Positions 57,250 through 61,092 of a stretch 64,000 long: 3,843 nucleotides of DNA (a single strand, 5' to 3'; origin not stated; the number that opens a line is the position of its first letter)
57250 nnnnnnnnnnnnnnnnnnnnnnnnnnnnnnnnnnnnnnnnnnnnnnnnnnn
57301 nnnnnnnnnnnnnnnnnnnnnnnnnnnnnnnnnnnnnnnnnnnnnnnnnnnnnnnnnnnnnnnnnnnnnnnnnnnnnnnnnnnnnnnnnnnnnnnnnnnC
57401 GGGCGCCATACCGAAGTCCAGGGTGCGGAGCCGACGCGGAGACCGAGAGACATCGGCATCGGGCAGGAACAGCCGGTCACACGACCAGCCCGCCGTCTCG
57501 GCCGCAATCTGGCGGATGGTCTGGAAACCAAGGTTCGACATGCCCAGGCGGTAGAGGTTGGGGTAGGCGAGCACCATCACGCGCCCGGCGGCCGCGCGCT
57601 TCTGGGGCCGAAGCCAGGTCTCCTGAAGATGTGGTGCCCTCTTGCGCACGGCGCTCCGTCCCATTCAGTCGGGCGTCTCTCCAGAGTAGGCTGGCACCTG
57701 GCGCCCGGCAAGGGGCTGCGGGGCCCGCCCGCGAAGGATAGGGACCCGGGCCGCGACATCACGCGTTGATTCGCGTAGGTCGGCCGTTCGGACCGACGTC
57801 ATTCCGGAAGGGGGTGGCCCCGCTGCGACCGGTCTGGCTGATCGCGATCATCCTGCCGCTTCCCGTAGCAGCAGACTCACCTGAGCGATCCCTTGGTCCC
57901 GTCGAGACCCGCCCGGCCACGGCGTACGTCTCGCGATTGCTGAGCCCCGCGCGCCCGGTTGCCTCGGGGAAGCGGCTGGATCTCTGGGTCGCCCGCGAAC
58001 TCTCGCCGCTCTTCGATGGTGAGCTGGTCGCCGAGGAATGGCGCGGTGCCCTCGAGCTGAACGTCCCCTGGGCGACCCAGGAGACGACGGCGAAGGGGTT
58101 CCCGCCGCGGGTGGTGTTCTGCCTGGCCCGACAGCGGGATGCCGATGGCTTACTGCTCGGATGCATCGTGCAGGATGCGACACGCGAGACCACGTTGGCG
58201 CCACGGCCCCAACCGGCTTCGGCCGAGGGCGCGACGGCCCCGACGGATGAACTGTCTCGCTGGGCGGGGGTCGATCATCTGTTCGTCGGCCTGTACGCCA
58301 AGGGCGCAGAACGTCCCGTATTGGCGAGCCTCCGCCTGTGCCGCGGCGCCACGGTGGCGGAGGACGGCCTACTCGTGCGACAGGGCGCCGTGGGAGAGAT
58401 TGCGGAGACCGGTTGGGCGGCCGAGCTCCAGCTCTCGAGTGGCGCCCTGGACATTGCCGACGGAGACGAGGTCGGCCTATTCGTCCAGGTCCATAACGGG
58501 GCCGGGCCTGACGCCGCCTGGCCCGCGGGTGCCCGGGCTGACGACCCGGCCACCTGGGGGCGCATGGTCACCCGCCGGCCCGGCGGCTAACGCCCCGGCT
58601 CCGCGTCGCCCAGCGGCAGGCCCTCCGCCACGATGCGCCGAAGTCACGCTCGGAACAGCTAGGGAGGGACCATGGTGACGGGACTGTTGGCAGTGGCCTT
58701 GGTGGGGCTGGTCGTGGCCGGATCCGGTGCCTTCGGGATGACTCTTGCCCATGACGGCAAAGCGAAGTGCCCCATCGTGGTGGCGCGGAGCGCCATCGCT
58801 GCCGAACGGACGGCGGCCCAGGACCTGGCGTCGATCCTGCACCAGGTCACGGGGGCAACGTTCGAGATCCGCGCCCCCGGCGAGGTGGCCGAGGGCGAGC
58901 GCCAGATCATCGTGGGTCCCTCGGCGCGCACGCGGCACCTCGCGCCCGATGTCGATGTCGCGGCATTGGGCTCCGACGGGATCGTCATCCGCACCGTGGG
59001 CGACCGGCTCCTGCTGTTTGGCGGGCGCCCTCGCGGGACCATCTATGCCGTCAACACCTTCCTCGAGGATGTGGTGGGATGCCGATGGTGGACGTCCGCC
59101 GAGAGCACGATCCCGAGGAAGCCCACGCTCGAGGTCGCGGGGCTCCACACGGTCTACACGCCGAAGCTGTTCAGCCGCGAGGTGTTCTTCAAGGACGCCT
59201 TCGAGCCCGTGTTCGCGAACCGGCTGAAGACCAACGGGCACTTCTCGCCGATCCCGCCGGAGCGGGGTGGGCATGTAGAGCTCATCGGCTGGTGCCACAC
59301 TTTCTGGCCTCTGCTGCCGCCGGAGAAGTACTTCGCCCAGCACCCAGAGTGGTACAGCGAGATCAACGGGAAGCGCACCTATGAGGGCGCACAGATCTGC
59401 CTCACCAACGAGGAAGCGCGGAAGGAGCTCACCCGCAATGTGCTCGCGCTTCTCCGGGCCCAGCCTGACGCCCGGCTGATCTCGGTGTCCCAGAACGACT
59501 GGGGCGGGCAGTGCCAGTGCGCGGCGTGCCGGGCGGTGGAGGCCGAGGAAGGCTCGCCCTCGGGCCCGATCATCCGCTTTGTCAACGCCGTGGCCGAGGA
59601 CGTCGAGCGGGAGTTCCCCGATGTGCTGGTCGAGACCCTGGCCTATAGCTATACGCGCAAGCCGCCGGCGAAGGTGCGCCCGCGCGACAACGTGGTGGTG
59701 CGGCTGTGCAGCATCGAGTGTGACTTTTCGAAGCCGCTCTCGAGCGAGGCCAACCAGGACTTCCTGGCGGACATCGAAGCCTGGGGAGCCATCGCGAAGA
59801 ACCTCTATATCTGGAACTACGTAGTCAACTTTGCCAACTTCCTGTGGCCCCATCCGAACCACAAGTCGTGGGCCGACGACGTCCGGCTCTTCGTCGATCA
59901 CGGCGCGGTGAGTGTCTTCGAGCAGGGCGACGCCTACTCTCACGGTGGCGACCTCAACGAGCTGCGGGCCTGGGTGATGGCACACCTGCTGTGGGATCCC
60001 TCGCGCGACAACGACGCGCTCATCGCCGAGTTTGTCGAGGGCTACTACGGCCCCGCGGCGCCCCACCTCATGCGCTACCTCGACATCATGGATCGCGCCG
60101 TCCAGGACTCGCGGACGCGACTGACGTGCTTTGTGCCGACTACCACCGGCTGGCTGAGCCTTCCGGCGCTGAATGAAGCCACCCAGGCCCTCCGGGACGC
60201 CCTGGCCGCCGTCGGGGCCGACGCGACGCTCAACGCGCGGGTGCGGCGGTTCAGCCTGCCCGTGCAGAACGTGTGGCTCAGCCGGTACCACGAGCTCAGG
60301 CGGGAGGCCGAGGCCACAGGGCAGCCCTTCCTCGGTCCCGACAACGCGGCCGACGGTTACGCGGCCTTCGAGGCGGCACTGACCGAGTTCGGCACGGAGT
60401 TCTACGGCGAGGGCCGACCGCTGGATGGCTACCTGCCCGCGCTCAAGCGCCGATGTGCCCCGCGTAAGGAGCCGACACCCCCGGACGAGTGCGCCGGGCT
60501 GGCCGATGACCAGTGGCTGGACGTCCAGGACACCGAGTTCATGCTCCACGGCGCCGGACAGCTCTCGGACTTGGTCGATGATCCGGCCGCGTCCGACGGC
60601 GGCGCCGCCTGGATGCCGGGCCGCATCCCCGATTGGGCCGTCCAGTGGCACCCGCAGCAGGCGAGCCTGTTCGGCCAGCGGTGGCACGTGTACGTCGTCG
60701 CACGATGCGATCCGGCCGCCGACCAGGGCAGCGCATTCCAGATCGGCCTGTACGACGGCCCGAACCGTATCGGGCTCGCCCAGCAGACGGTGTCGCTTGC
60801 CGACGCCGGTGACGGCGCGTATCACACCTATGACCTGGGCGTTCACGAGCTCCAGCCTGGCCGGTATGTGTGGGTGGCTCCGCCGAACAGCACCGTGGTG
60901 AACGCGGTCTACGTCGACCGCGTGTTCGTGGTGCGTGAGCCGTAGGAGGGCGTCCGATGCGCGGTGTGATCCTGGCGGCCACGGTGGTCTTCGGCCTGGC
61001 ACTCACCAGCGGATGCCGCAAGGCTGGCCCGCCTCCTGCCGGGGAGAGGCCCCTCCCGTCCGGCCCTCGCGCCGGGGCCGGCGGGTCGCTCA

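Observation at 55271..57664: Radical SAM enzyme fused to a YfiH/PgeF purine-nucleoside phosphorylase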

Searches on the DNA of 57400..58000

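Call 101: search_rna_families(source=window, start=57400, end=58000, threshold=evalue, max_evalue=1)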
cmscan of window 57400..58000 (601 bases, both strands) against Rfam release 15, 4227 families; matches with E-value up to 1: 0.
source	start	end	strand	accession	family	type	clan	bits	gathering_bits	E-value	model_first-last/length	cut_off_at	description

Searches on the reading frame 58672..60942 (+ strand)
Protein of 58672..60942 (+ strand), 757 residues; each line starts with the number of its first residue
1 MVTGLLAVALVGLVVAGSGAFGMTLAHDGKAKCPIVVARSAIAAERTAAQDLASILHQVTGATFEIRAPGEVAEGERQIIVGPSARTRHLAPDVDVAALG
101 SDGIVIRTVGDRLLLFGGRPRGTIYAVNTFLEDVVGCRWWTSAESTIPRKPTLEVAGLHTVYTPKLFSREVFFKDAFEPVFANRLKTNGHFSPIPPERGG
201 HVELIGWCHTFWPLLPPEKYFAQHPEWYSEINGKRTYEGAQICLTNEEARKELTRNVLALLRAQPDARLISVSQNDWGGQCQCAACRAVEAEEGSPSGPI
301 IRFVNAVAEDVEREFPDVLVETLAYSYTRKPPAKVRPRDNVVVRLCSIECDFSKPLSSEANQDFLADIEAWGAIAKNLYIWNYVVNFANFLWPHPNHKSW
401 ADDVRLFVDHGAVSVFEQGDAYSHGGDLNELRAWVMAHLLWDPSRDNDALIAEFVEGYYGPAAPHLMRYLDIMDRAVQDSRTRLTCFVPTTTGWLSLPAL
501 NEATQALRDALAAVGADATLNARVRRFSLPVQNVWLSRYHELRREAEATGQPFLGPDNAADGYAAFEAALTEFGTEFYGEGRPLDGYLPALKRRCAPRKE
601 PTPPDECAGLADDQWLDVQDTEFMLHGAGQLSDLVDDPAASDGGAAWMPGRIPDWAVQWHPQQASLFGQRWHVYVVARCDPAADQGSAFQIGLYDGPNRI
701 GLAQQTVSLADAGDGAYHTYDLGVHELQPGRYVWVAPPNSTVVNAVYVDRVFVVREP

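Call 116: search_protein_families(library=pfam, proteins=[window:58672-60942:+], max_evalue=0.001)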
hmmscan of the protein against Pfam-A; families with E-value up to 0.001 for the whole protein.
window:58672-60942:+ (757 aa): 1 family
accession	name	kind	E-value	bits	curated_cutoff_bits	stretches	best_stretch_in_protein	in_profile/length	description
PF16126.11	DUF4838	-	2.6e-102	342.7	26.6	1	139-471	1-325/325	Domain of unknown function (DUF4838)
